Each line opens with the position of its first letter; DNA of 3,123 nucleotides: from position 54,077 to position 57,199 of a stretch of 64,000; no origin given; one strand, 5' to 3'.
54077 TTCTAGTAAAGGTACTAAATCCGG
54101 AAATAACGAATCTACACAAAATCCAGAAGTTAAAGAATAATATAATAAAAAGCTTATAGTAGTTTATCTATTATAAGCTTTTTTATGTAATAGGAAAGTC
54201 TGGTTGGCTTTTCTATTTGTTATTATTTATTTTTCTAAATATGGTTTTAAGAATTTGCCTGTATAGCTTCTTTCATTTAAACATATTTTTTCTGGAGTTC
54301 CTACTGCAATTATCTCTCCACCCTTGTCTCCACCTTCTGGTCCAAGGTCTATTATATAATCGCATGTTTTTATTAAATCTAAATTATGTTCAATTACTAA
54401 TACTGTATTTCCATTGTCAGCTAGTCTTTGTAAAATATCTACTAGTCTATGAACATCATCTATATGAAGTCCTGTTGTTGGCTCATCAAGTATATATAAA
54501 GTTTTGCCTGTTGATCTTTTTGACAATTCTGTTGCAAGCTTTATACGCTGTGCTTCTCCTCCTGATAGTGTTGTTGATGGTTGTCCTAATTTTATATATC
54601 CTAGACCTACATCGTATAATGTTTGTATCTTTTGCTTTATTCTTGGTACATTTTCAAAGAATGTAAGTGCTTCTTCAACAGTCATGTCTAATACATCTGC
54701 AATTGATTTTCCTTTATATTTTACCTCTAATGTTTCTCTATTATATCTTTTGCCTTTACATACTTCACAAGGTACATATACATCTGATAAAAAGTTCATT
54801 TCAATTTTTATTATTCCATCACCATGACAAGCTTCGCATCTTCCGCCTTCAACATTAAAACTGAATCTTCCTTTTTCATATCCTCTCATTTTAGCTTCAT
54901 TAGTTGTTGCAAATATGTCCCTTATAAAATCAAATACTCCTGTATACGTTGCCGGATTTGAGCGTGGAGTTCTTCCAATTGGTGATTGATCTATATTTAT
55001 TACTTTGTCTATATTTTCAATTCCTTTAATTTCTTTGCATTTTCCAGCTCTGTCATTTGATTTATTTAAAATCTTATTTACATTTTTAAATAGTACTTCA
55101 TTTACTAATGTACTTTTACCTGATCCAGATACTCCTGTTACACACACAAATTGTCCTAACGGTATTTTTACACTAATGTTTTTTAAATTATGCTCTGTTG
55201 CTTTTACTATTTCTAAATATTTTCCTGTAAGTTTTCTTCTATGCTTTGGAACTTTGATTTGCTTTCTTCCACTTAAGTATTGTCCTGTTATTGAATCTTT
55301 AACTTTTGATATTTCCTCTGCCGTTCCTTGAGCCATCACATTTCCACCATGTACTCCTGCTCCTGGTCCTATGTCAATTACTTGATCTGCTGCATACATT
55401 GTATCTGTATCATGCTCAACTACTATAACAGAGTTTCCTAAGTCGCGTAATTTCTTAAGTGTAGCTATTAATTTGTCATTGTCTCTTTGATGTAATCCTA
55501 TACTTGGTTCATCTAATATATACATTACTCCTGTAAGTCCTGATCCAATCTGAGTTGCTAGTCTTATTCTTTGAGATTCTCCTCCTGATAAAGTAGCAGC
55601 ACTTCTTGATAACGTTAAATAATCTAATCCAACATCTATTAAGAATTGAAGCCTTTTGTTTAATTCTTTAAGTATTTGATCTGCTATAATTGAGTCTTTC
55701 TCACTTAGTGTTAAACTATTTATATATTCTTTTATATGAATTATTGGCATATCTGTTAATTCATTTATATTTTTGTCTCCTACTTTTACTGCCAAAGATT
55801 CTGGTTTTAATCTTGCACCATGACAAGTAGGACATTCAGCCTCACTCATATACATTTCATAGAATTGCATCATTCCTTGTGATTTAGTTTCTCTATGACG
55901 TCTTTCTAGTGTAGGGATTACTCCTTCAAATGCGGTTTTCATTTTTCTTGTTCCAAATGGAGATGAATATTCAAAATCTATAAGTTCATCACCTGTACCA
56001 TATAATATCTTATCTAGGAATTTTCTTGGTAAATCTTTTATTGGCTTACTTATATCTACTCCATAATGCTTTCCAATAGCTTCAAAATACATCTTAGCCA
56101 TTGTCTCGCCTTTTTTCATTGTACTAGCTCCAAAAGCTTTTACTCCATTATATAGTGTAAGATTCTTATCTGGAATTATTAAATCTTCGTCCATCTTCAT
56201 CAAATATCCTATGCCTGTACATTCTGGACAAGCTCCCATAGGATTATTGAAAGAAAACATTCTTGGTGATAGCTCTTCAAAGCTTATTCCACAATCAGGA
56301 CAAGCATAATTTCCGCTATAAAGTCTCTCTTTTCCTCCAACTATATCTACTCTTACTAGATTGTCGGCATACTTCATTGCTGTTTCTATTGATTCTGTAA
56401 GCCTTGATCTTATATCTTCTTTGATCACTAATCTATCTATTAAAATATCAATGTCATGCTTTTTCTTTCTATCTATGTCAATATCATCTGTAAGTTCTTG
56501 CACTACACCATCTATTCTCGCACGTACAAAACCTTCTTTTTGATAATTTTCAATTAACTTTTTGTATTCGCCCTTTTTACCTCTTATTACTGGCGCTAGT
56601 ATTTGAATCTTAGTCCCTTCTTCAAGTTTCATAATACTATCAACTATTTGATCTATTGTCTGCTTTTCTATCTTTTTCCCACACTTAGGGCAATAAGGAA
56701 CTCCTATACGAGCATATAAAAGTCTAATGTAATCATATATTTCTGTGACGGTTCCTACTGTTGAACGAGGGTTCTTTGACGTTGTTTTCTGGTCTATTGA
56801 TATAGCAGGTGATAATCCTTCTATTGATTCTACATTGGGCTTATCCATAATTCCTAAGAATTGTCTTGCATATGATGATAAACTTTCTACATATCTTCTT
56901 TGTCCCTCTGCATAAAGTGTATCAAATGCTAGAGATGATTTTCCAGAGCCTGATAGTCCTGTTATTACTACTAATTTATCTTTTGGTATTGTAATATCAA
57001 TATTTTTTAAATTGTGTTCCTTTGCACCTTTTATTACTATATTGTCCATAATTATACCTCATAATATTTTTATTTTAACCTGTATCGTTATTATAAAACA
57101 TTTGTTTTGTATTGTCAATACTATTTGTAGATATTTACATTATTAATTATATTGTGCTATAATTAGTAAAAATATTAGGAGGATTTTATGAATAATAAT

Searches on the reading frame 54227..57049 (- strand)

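Call 41: search_protein_families(library=pfam, proteins=[window:54227-57049:-], max_evalue=0.001)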
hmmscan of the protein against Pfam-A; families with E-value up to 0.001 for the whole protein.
window:54227-57049:- (940 aa): 19 families
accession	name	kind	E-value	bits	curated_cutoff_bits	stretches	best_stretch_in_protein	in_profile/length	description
PF17760.6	UvrA_inter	-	6.9e-40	135.8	23.3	1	130-236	1-107/109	UvrA interaction domain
PF17755.6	UvrA_DNA-bind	-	3.6e-31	108.1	23.2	1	287-398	1-109/110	UvrA DNA-binding domain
PF00005.33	ABC_tran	-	8.1e-22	78.7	25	2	790-859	75-137/137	ABC transporter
PF02463.25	SMC_N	-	1e-13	51.7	40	0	623-901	11-210/220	RecF/RecN/SMC N terminal domain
PF13191.12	AAA_16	-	1.1e-08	36.2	32.6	0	631-653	23-45/167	AAA ATPase domain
PF13555.12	AAA_29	-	1.4e-07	31.5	27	0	627-653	17-46/61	P-loop containing region of AAA domain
PF03193.22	RsgA_GTPase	-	2e-07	31.5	30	0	602-660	77-134/174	RsgA GTPase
PF13304.12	AAA_21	-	4.3e-07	30.7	27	1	824-888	234-298/304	AAA domain, putative AbiEii toxin, Type IV TA system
PF20703.3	nSTAND1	-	1e-06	29.1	27.1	0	22-81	31-86/379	Novel STAND NTPase 1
PF20720.3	nSTAND3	-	4e-06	27.1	27.2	0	633-687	18-64/155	Novel STAND NTPase 3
PF13401.12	AAA_22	-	1.7e-05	25.6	27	0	633-657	6-30/130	AAA domain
PF13238.12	AAA_18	-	5.1e-05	24.2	29.4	0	635-667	1-38/128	AAA domain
PF13481.12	AAA_25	-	0.00017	21.7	27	0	17-45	26-54/195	AAA domain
PF00684.25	DnaJ_CXXCXGXG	-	0.00018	22.1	32.7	0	737-768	17-51/65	DnaJ central domain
PF13671.12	AAA_33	-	0.00022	22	27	0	636-657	3-24/143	AAA domain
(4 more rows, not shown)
